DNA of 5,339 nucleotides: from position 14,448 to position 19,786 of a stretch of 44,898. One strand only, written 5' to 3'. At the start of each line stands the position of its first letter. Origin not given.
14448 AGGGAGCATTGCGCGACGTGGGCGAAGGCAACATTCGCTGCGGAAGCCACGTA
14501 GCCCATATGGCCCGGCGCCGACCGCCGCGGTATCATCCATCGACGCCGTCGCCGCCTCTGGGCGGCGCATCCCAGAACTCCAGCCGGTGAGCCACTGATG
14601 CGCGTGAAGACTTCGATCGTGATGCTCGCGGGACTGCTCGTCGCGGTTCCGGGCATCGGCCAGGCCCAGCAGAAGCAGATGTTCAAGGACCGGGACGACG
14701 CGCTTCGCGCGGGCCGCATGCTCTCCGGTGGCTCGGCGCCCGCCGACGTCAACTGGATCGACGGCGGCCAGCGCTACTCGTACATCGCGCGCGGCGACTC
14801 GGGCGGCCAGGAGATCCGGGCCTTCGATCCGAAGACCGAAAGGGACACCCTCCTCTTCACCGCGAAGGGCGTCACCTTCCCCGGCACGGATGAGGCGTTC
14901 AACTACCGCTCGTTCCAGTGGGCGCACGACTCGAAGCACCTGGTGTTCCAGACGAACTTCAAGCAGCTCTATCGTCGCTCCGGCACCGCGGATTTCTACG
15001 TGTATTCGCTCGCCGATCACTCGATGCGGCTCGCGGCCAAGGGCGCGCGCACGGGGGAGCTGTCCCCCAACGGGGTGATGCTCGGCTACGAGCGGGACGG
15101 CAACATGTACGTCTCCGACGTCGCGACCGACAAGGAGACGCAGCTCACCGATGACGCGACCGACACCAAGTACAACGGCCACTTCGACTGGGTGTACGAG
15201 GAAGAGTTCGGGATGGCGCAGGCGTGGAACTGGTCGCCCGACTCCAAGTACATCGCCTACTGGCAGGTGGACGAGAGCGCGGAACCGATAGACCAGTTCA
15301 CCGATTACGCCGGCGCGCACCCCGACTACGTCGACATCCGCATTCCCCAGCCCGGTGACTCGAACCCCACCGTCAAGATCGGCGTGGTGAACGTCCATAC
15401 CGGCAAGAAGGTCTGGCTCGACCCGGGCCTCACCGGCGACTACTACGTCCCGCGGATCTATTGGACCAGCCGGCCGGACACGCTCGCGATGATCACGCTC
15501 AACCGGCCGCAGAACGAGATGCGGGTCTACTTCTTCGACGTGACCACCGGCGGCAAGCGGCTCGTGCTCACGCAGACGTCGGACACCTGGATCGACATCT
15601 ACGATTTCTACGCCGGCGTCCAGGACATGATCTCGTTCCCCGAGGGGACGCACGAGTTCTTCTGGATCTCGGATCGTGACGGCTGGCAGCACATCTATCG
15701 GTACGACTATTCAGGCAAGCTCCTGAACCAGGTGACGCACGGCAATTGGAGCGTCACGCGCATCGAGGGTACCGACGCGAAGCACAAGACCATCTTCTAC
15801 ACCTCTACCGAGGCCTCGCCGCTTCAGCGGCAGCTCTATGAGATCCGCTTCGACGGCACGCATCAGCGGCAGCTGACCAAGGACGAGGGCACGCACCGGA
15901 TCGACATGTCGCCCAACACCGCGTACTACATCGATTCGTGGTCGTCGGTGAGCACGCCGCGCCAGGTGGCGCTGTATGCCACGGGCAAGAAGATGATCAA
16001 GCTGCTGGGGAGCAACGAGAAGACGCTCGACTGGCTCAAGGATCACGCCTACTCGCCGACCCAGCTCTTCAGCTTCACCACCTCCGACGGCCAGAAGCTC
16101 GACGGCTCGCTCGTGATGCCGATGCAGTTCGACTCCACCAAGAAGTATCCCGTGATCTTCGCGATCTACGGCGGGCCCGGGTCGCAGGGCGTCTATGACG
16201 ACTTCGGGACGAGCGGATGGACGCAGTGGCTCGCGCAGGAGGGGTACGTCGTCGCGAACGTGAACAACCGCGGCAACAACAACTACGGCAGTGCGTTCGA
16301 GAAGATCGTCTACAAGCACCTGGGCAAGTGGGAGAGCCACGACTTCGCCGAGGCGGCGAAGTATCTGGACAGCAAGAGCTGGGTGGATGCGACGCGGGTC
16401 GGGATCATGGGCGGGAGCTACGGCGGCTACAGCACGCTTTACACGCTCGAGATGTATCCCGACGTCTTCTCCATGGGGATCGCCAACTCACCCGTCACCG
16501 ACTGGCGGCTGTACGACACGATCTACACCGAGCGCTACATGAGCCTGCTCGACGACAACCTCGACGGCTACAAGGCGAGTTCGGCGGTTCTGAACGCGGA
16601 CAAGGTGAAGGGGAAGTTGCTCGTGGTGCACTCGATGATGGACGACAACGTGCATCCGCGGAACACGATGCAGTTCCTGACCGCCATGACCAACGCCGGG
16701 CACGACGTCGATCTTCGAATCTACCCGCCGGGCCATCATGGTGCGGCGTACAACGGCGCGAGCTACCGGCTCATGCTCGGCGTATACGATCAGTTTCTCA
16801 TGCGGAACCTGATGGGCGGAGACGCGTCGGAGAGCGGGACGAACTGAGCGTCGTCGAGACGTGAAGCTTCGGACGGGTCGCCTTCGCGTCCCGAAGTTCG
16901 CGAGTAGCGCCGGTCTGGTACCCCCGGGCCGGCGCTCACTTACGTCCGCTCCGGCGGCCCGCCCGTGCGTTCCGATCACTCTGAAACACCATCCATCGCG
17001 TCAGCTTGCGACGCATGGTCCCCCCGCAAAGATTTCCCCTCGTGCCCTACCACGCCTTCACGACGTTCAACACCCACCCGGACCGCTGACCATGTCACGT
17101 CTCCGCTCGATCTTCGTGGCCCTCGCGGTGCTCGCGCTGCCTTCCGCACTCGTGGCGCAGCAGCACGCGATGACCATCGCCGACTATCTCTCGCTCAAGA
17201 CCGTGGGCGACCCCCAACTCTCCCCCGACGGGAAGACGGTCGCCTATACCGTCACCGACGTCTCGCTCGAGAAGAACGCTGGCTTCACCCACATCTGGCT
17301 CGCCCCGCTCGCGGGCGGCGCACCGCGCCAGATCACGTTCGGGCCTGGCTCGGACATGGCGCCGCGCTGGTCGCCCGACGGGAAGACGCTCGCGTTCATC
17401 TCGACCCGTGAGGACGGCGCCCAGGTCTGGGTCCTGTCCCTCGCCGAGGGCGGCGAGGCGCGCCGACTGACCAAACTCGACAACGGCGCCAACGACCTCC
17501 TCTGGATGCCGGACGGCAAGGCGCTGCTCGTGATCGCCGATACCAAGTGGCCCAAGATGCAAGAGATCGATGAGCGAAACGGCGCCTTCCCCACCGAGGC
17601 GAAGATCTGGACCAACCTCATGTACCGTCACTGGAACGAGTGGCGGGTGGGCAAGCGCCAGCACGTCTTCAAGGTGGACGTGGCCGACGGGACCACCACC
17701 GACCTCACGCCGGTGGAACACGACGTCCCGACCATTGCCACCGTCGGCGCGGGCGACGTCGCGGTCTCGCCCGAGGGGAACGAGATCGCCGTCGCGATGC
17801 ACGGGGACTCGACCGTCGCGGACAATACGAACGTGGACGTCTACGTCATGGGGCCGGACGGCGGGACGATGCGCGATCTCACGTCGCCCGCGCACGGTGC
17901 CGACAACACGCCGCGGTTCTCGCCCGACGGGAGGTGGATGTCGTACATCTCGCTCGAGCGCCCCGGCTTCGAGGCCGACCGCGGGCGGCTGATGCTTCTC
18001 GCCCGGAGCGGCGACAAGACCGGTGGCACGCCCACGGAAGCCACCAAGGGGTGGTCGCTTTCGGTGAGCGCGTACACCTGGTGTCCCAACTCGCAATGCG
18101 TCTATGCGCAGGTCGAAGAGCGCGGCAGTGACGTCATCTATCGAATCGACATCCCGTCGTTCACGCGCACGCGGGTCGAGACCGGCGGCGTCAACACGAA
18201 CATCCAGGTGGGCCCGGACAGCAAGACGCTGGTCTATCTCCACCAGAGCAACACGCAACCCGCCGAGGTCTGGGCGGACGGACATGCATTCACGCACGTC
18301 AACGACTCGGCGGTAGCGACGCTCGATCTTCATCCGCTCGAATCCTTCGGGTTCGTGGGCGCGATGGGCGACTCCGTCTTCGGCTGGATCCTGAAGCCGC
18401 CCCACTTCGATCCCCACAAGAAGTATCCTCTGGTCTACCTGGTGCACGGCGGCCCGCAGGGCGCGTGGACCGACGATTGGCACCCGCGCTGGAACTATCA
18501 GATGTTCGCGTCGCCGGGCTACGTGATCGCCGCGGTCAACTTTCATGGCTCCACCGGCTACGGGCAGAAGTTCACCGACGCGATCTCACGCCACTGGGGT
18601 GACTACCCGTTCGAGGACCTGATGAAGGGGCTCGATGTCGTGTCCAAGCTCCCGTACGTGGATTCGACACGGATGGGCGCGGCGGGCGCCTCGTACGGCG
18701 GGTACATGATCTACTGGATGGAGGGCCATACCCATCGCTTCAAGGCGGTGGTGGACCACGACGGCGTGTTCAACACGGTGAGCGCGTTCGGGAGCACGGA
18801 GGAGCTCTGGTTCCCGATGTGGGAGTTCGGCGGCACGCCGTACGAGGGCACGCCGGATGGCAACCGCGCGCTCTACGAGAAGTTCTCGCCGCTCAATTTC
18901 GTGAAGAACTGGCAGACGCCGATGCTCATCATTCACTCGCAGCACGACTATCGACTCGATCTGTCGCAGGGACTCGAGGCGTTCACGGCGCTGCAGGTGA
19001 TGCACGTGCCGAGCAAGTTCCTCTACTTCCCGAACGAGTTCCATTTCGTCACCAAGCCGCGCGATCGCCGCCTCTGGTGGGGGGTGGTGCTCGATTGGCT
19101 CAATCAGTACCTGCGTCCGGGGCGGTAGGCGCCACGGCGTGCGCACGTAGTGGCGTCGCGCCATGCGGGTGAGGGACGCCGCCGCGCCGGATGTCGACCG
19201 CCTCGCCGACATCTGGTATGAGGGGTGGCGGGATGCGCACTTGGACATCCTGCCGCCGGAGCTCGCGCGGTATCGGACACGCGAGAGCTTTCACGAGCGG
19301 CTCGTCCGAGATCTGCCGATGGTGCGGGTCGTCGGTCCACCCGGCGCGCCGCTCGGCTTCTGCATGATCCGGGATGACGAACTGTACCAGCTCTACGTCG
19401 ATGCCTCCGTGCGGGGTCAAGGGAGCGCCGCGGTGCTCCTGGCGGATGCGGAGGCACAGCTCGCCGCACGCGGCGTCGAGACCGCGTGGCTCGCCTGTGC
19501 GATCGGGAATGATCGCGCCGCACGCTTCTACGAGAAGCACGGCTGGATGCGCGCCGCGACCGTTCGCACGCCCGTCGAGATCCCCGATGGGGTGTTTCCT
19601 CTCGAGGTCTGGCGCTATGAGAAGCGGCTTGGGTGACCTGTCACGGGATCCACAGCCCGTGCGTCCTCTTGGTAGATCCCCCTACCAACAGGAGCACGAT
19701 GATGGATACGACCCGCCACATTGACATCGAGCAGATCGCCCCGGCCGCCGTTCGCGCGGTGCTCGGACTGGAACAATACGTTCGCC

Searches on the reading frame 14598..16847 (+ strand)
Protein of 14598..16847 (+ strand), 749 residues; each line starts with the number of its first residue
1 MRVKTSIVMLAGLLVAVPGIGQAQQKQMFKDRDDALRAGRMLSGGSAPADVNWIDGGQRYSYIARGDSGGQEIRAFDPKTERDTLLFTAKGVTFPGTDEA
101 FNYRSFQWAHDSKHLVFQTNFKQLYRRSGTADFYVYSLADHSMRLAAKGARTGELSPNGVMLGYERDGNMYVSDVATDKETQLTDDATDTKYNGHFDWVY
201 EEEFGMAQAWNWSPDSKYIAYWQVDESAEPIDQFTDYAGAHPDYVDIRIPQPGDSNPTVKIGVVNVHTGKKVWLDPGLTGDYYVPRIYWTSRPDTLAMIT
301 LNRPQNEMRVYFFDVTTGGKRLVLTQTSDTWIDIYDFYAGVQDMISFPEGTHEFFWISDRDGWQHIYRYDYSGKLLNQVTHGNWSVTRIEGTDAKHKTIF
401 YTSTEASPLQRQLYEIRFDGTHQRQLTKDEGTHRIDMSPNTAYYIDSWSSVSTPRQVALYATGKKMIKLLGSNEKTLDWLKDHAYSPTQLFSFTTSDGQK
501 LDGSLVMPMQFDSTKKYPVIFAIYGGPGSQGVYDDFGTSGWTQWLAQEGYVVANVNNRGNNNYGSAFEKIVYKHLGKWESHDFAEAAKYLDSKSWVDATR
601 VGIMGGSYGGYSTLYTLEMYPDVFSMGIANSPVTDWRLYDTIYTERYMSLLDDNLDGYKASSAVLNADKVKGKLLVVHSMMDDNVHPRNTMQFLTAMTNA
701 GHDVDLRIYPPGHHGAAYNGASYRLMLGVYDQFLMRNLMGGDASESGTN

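Call 39: search_protein_families(library=pfam, proteins=[window:14598-16847:+], max_evalue=0.0001)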
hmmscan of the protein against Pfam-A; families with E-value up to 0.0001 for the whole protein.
window:14598-16847:+ (749 aa): 5 families
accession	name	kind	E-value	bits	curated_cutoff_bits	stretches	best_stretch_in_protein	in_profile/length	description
PF00930.27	DPPIV_N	-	1.8e-90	303.7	22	1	110-454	2-353/354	Dipeptidyl peptidase IV (DPP IV) N-terminal region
PF00326.27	Peptidase_S9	-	2.1e-54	184.7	22.6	1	542-728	7-201/213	Prolyl oligopeptidase family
PF02129.25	Peptidase_S15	-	2.3e-10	41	23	1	497-638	1-134/262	X-Pro dipeptidyl-peptidase (S15 family)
PF00756.26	Esterase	-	1.4e-06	28.7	22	1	499-696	6-208/251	Putative esterase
PF01738.24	DLH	-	4.1e-05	23.7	21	0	542-717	34-189/217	Dienelactone hydrolase family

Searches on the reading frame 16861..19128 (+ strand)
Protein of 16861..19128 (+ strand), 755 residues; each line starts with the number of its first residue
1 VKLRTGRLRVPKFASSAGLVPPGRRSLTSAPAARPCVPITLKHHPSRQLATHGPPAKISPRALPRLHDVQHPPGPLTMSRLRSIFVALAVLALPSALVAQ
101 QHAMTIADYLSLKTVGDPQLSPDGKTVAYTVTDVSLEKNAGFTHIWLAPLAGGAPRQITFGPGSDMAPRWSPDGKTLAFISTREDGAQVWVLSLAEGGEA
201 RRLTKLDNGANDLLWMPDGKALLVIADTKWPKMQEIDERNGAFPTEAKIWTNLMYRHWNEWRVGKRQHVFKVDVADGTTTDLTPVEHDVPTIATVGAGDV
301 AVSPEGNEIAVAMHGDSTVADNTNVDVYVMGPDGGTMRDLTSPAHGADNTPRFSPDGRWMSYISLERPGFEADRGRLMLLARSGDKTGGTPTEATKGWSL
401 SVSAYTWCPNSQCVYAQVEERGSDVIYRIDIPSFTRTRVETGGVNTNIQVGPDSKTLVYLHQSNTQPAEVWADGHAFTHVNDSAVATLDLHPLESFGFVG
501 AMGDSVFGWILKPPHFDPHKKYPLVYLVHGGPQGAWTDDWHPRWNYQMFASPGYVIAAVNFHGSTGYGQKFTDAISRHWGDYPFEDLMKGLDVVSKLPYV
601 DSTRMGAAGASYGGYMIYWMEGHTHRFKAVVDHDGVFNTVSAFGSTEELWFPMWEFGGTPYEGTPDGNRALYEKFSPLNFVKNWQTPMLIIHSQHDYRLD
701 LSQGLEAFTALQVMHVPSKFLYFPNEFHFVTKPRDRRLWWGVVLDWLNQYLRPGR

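Call 39: search_protein_families(library=pfam, proteins=[window:16861-19128:+], max_evalue=0.0001)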
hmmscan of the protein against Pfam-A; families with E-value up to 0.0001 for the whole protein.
window:16861-19128:+ (755 aa): 5 families
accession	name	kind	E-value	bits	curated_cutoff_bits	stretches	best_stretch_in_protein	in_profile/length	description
PF00326.27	Peptidase_S9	-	1.9e-54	184.8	22.6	1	540-752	1-211/213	Prolyl oligopeptidase family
PF07676.18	PD40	-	3.1e-20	72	20.9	1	155-191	1-38/38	WD40-like Beta Propeller Repeat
PF20434.5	BD-FAE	-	3e-07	30.6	26.8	0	624-706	130-210/215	BD-FAE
PF00930.27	DPPIV_N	-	4.8e-06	26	22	0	139-206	256-326/354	Dipeptidyl peptidase IV (DPP IV) N-terminal region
PF05448.18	AXE1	-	6.4e-05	22.3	21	0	498-631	61-204/321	Acetyl xylan esterase (AXE1)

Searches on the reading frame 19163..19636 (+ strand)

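Call 39: search_protein_families(library=pfam, proteins=[window:19163-19636:+], max_evalue=0.0001)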
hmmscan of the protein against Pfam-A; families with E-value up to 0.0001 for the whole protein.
window:19163-19636:+ (157 aa): 4 families
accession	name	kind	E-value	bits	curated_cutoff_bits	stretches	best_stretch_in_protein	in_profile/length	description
PF00583.31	Acetyltransf_1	-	1.1e-11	45.4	20.7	1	41-128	23-116/116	Acetyltransferase (GNAT) family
PF13508.13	Acetyltransf_7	-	5.3e-09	36.8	27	1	61-128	12-82/84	Acetyltransferase (GNAT) domain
PF13673.13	Acetyltransf_10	-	9.4e-07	29.3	23.6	1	61-131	40-110/128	Acetyltransferase (GNAT) domain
PF08445.16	FR47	-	1.9e-05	25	22.1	1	73-131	23-80/86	FR47-like protein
